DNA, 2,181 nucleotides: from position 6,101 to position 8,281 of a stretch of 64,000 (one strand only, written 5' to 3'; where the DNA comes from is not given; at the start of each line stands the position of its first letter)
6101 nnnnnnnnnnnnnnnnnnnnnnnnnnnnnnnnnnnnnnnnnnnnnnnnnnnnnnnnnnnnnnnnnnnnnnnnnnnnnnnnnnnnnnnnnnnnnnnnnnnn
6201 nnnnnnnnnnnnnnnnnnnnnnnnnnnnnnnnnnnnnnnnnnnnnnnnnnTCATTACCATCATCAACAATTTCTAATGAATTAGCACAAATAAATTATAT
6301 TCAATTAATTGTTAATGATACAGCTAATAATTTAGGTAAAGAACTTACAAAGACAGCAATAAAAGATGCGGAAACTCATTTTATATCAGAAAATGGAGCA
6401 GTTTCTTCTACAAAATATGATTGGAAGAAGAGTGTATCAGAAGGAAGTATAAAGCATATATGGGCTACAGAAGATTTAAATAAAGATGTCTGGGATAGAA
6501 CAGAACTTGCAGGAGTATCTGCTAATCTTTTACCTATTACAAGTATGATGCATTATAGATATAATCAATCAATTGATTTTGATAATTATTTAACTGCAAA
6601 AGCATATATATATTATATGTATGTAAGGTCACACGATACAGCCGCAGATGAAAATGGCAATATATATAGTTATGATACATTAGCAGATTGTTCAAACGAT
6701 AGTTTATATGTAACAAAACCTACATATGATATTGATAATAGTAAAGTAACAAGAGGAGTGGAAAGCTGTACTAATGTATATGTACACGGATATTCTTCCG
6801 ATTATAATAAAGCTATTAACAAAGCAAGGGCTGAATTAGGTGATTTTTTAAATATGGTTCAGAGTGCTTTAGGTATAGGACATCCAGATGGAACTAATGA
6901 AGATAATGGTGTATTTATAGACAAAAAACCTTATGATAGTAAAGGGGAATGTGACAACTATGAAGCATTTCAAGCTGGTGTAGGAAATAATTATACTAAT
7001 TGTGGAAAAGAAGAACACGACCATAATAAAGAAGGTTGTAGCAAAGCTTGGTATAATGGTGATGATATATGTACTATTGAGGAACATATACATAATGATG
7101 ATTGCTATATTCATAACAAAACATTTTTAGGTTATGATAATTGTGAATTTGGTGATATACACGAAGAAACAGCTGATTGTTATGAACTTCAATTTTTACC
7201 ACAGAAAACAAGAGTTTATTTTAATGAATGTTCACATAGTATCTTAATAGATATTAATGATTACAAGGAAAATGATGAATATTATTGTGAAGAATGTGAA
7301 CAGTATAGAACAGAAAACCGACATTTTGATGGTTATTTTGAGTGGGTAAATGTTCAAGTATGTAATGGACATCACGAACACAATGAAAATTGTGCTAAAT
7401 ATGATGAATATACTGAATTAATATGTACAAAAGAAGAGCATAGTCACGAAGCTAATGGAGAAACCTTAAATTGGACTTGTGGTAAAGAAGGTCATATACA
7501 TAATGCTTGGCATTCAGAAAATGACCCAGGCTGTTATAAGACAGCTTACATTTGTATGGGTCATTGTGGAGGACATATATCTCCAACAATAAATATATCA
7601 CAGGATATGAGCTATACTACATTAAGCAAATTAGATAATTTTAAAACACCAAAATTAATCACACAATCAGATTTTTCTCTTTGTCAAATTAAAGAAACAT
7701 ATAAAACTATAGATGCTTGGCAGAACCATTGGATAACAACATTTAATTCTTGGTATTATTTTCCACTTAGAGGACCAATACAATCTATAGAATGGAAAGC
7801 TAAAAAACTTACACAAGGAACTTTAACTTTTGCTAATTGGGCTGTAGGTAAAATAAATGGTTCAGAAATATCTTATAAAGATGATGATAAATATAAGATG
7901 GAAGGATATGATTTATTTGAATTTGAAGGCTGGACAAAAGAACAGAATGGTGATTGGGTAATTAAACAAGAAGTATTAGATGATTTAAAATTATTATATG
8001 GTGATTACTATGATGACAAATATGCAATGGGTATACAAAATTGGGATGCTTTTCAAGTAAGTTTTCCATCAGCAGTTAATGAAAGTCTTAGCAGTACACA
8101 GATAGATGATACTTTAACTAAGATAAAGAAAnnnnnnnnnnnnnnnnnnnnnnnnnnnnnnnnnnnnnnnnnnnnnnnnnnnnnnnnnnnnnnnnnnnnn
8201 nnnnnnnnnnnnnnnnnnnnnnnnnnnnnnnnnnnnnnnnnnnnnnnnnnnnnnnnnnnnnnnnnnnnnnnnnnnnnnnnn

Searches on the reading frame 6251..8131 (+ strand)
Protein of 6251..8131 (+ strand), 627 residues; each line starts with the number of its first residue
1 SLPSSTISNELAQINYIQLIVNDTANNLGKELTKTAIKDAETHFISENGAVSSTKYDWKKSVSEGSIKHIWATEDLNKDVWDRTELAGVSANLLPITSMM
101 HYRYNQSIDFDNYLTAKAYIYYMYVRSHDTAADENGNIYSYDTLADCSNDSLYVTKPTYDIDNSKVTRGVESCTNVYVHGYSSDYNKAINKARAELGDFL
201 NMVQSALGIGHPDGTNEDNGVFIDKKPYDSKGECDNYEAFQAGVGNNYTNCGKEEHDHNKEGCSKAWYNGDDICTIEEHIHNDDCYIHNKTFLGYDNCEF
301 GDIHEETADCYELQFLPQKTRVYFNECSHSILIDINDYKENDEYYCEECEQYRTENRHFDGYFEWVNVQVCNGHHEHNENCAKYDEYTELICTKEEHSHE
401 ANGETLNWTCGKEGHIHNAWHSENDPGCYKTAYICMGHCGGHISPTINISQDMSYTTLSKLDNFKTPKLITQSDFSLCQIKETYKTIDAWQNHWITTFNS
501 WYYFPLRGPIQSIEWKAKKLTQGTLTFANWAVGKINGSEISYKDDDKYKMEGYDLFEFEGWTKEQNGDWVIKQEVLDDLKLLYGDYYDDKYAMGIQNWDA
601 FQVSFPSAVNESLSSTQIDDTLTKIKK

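Call 59: predict_structure(alignment_id=A4)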
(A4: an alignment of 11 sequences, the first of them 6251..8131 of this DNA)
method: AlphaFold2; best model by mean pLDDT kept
length: 627 residues; sequences in the alignment: 11
mean_pLDDT: 40.6   pTM: 0.22
mean pLDDT of the five models: 40.6, 38.6, 37.9, 36.6, 35.4
residues with pLDDT >= 90: 0; 70-90: 4; 50-70: 122; < 50: 501
segments of 3 or more residues with pLDDT < 50: 1-70, 73-77, 85-152, 159-162, 164-168, 171-220, 244-246, 252-317, 355-417, 437-453, 456-472, 474-489, 498-562, 581-627
pLDDT, mean of each block of 10 residues (from residue 1): 28 33 36 39 32 27 33 50 50 40 36 36 38 34 38 51 45 34 32 34 30 39 61 59 57 46 42 27 32 40 34 48 58 61 59 47 42 34 33 30 26 43 67 50 30 45 37 47 45 50 37 35 30 30 28 33 52 55 44 39 28 40 38
secondary structure, 60 per line:
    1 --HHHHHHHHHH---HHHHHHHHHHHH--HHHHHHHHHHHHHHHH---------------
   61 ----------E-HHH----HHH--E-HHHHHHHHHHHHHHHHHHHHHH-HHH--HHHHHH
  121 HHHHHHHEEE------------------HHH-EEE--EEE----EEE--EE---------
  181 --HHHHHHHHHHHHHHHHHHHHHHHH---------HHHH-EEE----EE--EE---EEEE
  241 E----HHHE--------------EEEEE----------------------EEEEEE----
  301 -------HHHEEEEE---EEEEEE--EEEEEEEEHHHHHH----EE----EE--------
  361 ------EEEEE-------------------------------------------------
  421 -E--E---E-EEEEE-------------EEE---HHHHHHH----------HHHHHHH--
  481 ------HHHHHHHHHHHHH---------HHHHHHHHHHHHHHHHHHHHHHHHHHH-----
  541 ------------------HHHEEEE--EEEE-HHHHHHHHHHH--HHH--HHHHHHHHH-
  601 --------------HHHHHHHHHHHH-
elements in order (helices of 4 or more, strands of 3 or more residues): H3-12 H16-27 H30-45 H87-108 H115-127 E128-130 E153-155 E158-160 E165-167 H183-206 H216-219 E221-223 E237-241 E264-268 E291-296 E311-315 E319-324 E327-334 H335-340 E367-371 E431-435 E449-451 H455-461 H472-478 H487-499 H509-535 E562-565 E568-571 H573-583 H591-599 H615-626

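Call 73: search_solved_structures(query=A4, max_evalue=10, show_alignments=2)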
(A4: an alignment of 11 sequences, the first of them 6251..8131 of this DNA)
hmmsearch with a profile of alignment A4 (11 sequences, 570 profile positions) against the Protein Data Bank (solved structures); distinct sequences matched with E-value up to 10: 3.
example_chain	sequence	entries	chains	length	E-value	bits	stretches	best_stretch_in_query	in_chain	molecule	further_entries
6ahr_G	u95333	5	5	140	2.1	10.5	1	168-193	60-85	Ribonuclease P protein subunit p20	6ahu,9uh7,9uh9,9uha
6lt7_A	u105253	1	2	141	2.1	10.5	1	168-193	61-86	Ribonuclease P protein subunit p20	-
6cwx_A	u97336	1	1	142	2.1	10.5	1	168-193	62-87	Ribonuclease P protein subunit p20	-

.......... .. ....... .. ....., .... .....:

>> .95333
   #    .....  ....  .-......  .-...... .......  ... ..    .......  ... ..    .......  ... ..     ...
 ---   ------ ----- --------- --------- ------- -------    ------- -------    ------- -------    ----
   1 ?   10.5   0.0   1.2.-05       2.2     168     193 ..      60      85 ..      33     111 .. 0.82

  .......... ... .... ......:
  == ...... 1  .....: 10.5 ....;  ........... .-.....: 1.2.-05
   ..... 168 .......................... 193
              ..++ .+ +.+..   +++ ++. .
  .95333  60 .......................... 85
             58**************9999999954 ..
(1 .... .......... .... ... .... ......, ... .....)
